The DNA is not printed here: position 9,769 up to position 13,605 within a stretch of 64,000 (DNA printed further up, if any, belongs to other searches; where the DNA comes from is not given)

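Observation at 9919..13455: Giant protein combining P-loop kinase, Fic/Doc-like, Nudix and possible nucleosidase-like domains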

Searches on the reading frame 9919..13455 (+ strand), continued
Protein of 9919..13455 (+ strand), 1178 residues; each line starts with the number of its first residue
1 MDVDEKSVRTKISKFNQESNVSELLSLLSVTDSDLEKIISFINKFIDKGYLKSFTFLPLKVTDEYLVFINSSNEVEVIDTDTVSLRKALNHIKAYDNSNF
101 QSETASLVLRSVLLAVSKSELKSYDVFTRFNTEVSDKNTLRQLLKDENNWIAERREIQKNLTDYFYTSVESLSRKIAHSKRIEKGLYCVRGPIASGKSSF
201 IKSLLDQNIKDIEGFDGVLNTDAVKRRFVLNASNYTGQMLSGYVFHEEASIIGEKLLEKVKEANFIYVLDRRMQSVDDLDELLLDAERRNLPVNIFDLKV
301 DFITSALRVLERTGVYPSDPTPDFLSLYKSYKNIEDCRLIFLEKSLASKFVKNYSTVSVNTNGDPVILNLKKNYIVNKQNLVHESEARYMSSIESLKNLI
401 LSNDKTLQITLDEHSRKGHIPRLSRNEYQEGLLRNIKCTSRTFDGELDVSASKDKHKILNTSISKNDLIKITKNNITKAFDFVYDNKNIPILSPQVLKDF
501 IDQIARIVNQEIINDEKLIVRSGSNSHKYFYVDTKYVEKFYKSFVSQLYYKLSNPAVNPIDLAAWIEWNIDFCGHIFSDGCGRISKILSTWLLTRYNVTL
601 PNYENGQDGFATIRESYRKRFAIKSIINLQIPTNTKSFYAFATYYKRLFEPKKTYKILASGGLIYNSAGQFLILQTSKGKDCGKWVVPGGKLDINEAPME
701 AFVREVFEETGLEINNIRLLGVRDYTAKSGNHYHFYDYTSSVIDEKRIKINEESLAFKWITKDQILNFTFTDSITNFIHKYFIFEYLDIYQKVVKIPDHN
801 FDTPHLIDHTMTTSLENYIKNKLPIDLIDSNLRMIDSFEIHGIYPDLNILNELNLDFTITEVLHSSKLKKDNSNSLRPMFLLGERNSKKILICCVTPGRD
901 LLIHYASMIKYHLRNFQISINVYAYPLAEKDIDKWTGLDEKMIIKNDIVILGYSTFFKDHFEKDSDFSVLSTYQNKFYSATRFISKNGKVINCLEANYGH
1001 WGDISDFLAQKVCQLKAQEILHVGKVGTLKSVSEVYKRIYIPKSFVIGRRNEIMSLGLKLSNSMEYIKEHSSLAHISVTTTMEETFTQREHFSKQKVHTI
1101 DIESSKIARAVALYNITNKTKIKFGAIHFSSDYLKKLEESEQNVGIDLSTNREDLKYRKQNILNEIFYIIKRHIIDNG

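Call 70: search_protein_families(library=pfam, proteins=[P0046, P0051, P0052, P0103, P0088], max_evalue=0.001)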
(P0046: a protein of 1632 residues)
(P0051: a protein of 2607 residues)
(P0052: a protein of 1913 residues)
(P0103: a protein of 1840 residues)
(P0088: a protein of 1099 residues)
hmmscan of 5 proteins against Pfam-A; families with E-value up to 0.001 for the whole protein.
P0046 (1632 aa): 1 family
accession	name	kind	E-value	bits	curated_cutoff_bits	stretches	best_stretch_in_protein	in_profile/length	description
PF06414.18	Zeta_toxin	-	3.7e-09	36.7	22.3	1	1143-1314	11-177/199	Zeta toxin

P0051 (2607 aa): 1 family
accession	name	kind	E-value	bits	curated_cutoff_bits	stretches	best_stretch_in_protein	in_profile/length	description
PF06414.18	Zeta_toxin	-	3.3e-05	23.9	22.3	1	2120-2286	12-177/199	Zeta toxin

P0052 (1913 aa): 2 families
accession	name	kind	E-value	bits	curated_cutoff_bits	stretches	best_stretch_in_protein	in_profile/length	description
PF06414.18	Zeta_toxin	-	4.4e-07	30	22.3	1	1423-1585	12-173/199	Zeta toxin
PF13671.12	AAA_33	-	1.3e-05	26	27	1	1432-1570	4-132/143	AAA domain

P0103 (1840 aa): 2 families
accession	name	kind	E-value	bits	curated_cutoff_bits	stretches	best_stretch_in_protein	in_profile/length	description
PF06414.18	Zeta_toxin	-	1.5e-11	44.5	22.3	1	1405-1535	14-141/199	Zeta toxin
PF13671.12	AAA_33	-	4.8e-07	30.6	27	1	1409-1536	1-117/143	AAA domain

P0088 (1099 aa): 2 families
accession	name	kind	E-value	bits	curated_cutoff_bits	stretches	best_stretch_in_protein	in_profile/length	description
PF06414.18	Zeta_toxin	-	8.8e-12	45.3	22.3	1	663-797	14-145/199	Zeta toxin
PF13671.12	AAA_33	-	9.4e-08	32.9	27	1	667-798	1-121/143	AAA domain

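Call 71: search_protein_families(library=pfam, proteins=[P0040, P0041, P0053, P0054, P0072, P0048, P0044, P0065, P0121, P0146], max_evalue=0.001)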
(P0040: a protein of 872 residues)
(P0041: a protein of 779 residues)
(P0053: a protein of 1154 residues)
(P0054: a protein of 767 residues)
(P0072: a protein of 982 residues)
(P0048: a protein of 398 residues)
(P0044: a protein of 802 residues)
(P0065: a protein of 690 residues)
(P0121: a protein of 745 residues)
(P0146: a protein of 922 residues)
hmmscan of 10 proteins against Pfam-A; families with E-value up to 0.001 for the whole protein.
P0040 (872 aa): 2 families
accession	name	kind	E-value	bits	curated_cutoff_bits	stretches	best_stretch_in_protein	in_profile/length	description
PF06414.18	Zeta_toxin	-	5.4e-08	33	22.3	1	380-538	17-174/199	Zeta toxin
PF13671.12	AAA_33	-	2e-05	25.4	27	1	384-516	4-125/143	AAA domain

P0041 (779 aa): 2 families
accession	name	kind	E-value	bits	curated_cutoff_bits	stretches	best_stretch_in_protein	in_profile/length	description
PF06414.18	Zeta_toxin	-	7.2e-07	29.3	22.3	1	294-433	13-149/199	Zeta toxin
PF13671.12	AAA_33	-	6.5e-05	23.7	27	1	301-434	3-125/143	AAA domain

P0053 (1154 aa): 5 families
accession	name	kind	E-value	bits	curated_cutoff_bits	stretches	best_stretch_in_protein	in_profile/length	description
PF01408.29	GFO_IDH_MocA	-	2.8e-18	67.2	24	1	828-945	1-117/120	Oxidoreductase family, NAD-binding Rossmann fold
PF13243.12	SQHop_cyclase_C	-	1.8e-12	47.4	26.1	2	227-296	162-230/319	Squalene-hopene cyclase C-terminal domain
PF07678.20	TED_complement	-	1.5e-07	31.3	22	0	158-245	56-135/312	A-macroglobulin TED domain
PF13249.12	SQHop_cyclase_N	-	1.6e-07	31.3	26.2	1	228-297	3-69/291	Squalene-hopene cyclase N-terminal domain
PF22725.1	GFO_IDH_MocA_C3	-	0.00011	22.7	27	1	968-1066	14-121/124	GFO/IDH/MocA C-terminal domain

P0054 (767 aa): 3 families
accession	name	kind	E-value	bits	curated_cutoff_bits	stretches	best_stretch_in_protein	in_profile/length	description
PF13243.12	SQHop_cyclase_C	-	4.2e-13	49.4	26.1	1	203-293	147-236/319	Squalene-hopene cyclase C-terminal domain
PF13249.12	SQHop_cyclase_N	-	5.8e-05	22.9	26.2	0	215-275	45-105/291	Squalene-hopene cyclase N-terminal domain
PF07678.20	TED_complement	-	0.00088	18.9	22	0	181-240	82-139/312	A-macroglobulin TED domain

P0072 (982 aa): 3 families
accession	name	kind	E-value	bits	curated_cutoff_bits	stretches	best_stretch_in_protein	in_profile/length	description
PF13271.11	DUF4062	-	1.1e-18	67.7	24.7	1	17-104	1-82/82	Domain of unknown function (DUF4062)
PF13243.12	SQHop_cyclase_C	-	1.4e-11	44.4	26.1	1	360-454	188-286/319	Squalene-hopene cyclase C-terminal domain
PF13249.12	SQHop_cyclase_N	-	2.8e-05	23.9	26.2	0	439-505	5-69/291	Squalene-hopene cyclase N-terminal domain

P0048 (398 aa): 0 families

P0044 (802 aa): 2 families
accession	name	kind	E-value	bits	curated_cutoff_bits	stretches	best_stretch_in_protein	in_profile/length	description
PF06414.18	Zeta_toxin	-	7.8e-09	35.7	22.3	1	300-440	11-146/199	Zeta toxin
PF13671.12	AAA_33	-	1e-05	26.3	27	1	311-448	4-130/143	AAA domain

P0065 (690 aa): 1 family
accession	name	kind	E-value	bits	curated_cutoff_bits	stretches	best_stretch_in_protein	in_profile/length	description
PF13671.12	AAA_33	-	0.0003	21.6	27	1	199-321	1-119/143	AAA domain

P0121 (745 aa): 0 families

P0146 (922 aa): 4 families
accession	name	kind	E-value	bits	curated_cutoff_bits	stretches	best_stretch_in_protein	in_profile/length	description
PF00027.35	cNMP_binding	-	7.2e-20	71.2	27.5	1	202-295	2-88/89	Cyclic nucleotide-binding domain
PF06414.18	Zeta_toxin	-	1.5e-08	34.8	22.3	1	475-608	12-139/199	Zeta toxin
PF13671.12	AAA_33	-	2.5e-06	28.3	27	1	481-608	1-114/143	AAA domain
PF25201.1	nSTAND6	-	0.00017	22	27.7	0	472-529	12-65/148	Novel STAND NTPase 6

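Call 72: search_protein_families(library=padloc, proteins=[P0048, P0047, P0054, P0072, P0146, P0046, P0064, P0088, P0040, P0053], max_evalue=0.01)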
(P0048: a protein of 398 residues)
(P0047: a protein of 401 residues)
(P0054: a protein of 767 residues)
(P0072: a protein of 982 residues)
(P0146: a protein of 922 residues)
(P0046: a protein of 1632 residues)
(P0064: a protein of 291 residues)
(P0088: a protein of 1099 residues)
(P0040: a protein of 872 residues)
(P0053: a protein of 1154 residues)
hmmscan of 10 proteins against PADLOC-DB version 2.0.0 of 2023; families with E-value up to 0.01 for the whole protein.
P0048 (398 aa): 0 families

P0047 (401 aa): 0 families

P0054 (767 aa): 0 families

P0072 (982 aa): 0 families

P0146 (922 aa): 3 families
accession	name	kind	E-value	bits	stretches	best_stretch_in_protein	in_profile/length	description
PDLC00732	Effector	-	8.8e-07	26.1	1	223-309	54-136/301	TIR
PDLC00731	Effector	-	6.1e-06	23.4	1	249-309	79-140/306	TIR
PDLC02371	PycTIR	-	2.4e-05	21.9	1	253-323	80-150/288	-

P0046 (1632 aa): 0 families

P0064 (291 aa): 0 families

P0088 (1099 aa): 0 families

P0040 (872 aa): 0 families

P0053 (1154 aa): 0 families

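Call 73: list_cluster_members(proteins=[P0048, P0047, P0054, P0072, P0146, P0046, P0064, P0051, P0040, P0056])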
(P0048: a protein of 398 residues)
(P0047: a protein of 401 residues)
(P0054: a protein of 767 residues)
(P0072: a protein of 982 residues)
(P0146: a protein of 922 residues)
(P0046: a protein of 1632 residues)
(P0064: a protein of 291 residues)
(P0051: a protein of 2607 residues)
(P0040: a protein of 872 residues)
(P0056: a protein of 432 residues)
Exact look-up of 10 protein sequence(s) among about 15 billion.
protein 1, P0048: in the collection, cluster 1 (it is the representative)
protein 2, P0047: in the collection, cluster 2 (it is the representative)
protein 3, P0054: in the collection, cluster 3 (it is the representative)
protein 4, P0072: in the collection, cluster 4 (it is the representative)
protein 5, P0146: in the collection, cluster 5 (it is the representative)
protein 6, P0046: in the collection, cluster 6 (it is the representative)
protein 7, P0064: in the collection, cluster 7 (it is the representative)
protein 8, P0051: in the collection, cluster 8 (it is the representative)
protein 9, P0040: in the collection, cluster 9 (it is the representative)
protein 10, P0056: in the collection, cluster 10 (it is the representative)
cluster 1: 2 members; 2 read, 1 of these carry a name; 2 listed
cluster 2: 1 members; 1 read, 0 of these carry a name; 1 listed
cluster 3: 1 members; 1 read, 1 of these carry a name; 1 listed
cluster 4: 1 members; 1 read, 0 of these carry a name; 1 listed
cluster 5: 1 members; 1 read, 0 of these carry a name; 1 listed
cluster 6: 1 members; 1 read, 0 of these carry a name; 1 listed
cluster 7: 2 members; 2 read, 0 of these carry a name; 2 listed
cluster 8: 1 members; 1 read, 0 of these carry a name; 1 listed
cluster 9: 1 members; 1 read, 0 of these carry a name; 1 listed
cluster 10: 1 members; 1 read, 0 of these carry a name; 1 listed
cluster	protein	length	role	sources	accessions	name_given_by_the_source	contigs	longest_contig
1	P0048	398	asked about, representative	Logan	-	-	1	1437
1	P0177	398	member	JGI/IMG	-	hypothetical protein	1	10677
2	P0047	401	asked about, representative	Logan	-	-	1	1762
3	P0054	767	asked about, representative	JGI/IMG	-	Prenyltransferase and squalene oxidase repeat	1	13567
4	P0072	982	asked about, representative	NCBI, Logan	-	-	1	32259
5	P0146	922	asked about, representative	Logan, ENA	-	-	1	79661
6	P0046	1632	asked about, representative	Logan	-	-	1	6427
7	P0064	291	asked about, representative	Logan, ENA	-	-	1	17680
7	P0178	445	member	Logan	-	-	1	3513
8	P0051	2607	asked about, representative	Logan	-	-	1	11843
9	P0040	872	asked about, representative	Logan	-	-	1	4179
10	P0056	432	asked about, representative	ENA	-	-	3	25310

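Call 74: find_encoding_contigs(protein=P0146, flank=7000, max_places=1)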
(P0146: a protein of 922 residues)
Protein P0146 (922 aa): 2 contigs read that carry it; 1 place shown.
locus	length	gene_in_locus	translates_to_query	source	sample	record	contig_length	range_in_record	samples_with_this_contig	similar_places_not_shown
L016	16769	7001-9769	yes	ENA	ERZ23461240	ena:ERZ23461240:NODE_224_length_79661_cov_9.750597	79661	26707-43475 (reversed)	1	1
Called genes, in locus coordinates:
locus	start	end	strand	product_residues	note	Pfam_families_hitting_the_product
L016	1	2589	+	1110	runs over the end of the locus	PF00128:Alpha-amylase, PF16657:Malt_amylase_C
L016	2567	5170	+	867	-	PF00128:Alpha-amylase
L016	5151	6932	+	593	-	PF00128:Alpha-amylase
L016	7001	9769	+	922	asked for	PF00027:cNMP_binding, PF06414:Zeta_toxin, PF13671:AAA_33 (weak)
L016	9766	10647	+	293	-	PF00892:EamA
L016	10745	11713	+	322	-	PF13521:AAA_28, PF12680:SnoaL_2 (weak)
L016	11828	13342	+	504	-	-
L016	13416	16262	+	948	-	PF00496:SBP_bac_5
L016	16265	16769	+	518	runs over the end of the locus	PF00496:SBP_bac_5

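Call 75: find_encoding_contigs(protein=P0056, flank=7000, max_places=2)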
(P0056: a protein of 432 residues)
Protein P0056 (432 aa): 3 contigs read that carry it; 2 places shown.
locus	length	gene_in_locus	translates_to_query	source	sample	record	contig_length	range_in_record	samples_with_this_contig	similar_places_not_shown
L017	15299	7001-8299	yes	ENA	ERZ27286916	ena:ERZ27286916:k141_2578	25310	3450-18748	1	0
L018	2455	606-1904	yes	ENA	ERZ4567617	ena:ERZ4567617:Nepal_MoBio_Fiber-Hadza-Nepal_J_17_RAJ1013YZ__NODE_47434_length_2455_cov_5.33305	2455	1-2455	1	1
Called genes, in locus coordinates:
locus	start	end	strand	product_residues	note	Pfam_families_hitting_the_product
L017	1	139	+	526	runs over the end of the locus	PF14517:Tachylectin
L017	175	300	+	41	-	-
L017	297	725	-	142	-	-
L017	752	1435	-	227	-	PF00142:Fer4_NifH (weak), PF01656:CbiA, PF02374:ArsA_ATPase (weak), PF06564:CBP_BcsQ (faint), PF07015:VirC1, PF09140:MipZ (weak), PF10609:ParA, PF13614:AAA_31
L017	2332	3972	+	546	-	PF10134:RPA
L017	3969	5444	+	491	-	PF04326:SLFN_AlbA_2, PF13749:HATPase_c_4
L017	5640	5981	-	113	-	-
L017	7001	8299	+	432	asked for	-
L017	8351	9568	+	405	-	PF01041:DegT_DnrJ_EryC1, PF00155:Aminotran_1_2 (weak), PF01212:Beta_elim_lyase (weak), PF00266:Aminotran_5 (weak)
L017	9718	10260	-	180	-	-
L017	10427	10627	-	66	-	-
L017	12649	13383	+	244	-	-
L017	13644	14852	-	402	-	PF14082:SduA_C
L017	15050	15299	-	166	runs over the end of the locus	PF04002:RadC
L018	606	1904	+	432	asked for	-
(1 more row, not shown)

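Call 79: find_encoding_contigs(protein=P0029, flank=8000, max_places=1)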
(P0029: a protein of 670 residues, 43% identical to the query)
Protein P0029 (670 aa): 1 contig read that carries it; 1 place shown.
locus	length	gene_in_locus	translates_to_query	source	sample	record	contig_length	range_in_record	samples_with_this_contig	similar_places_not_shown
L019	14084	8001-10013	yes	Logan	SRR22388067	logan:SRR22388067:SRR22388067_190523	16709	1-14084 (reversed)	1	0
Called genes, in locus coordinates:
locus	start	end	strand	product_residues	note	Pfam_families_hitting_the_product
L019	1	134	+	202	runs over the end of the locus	-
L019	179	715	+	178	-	PF13328:HD_4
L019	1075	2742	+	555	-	PF00133:tRNA-synt_1, PF01406:tRNA-synt_1e (weak), PF09334:tRNA-synt_1g, PF19303:Anticodon_3, PF08264:Anticodon_1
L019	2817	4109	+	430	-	PF04055:Radical_SAM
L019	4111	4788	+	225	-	-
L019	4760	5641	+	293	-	PF02540:NAD_synthase, PF01171:ATP_bind_3 (faint), PF01507:PAPS_reduct (weak), PF00958:GMP_synt_C (weak)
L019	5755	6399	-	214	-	PF13328:HD_4, PF01966:HD (weak)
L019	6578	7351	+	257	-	PF12710:HAD (weak)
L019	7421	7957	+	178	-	PF13419:HAD_2, PF00702:Hydrolase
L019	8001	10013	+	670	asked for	-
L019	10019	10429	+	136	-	PF00293:NUDIX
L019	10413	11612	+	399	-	-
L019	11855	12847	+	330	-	-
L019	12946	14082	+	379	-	?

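Call 80: search_protein_families(library=ncbifam, proteins=[P0048, P0056, P0059, P0076, P0064, P0163, P0043, P0146, P0054, P0072], max_evalue=0.001)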
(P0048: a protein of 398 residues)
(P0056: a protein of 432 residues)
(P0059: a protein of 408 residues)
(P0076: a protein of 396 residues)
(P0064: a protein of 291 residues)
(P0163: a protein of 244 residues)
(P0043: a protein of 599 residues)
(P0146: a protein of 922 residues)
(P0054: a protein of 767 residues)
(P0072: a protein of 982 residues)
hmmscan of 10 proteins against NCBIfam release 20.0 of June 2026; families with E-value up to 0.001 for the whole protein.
P0048 (398 aa): 0 families

P0056 (432 aa): 0 families

P0059 (408 aa): 0 families

P0076 (396 aa): 0 families

P0064 (291 aa): 0 families

P0163 (244 aa): 0 families

P0043 (599 aa): 1 family
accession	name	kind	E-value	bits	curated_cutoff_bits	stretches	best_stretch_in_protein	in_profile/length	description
NF041405.1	XopAJ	subfamily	9.8e-66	222.2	300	1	66-366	18-324/324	XopAJ/AvrRxo1 family type III secretion system effector zeta toxin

P0146 (922 aa): 5 families
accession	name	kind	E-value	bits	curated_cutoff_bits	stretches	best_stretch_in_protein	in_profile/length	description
NF041405.1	XopAJ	subfamily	1.5e-14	54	300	1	434-625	23-203/324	XopAJ/AvrRxo1 family type III secretion system effector zeta toxin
NF008732.0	PRK11753.1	equivalog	2.7e-12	46.6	266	1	225-305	43-123/214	cAMP-activated global transcriptional regulator CRP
TIGR03896.1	cyc_nuc_ocin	subfamily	1.1e-07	31.6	161.05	0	225-296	28-102/317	bacteriocin-type transport-associated protein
NF041163.2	encap_f2b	equivalog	3e-07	29.9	400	1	153-314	56-204/450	family 2B encapsulin nanocompartment shell protein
TIGR03697.1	NtcA_cyano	equivalog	0.00036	20.3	244.95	1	225-310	13-100/193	global nitrogen regulator NtcA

P0054 (767 aa): 4 families
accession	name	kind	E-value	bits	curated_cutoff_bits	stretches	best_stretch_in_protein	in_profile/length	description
NF053823.1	SCO2321_fam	equivalog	2.2e-11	43.3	300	0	56-105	116-164/405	SCO2321 family membrane protein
TIGR03463.1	osq_cycl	subfamily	3.1e-10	39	851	1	219-298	481-558/634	2,3-oxidosqualene cyclase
TIGR01787.1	squalene_cyclas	subfamily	3.3e-10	39.2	322.7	3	216-284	460-528/622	squalene/oxidosqualene cyclases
TIGR01507.1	hopene_cyclase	equivalog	5.9e-10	38.1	431.1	1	202-284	461-542/640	squalene--hopene cyclase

P0072 (982 aa): 4 families
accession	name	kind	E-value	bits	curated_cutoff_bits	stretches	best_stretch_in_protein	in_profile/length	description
NF053823.1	SCO2321_fam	equivalog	1.2e-10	40.9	300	1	360-419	102-158/405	SCO2321 family membrane protein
TIGR01787.1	squalene_cyclas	subfamily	3.1e-10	39.3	322.7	1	359-454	487-589/622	squalene/oxidosqualene cyclases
TIGR01507.1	hopene_cyclase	equivalog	4.1e-10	38.7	431.1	1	360-454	503-602/640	squalene--hopene cyclase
TIGR03463.1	osq_cycl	subfamily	3.6e-08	32.2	851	1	433-505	477-549/634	2,3-oxidosqualene cyclase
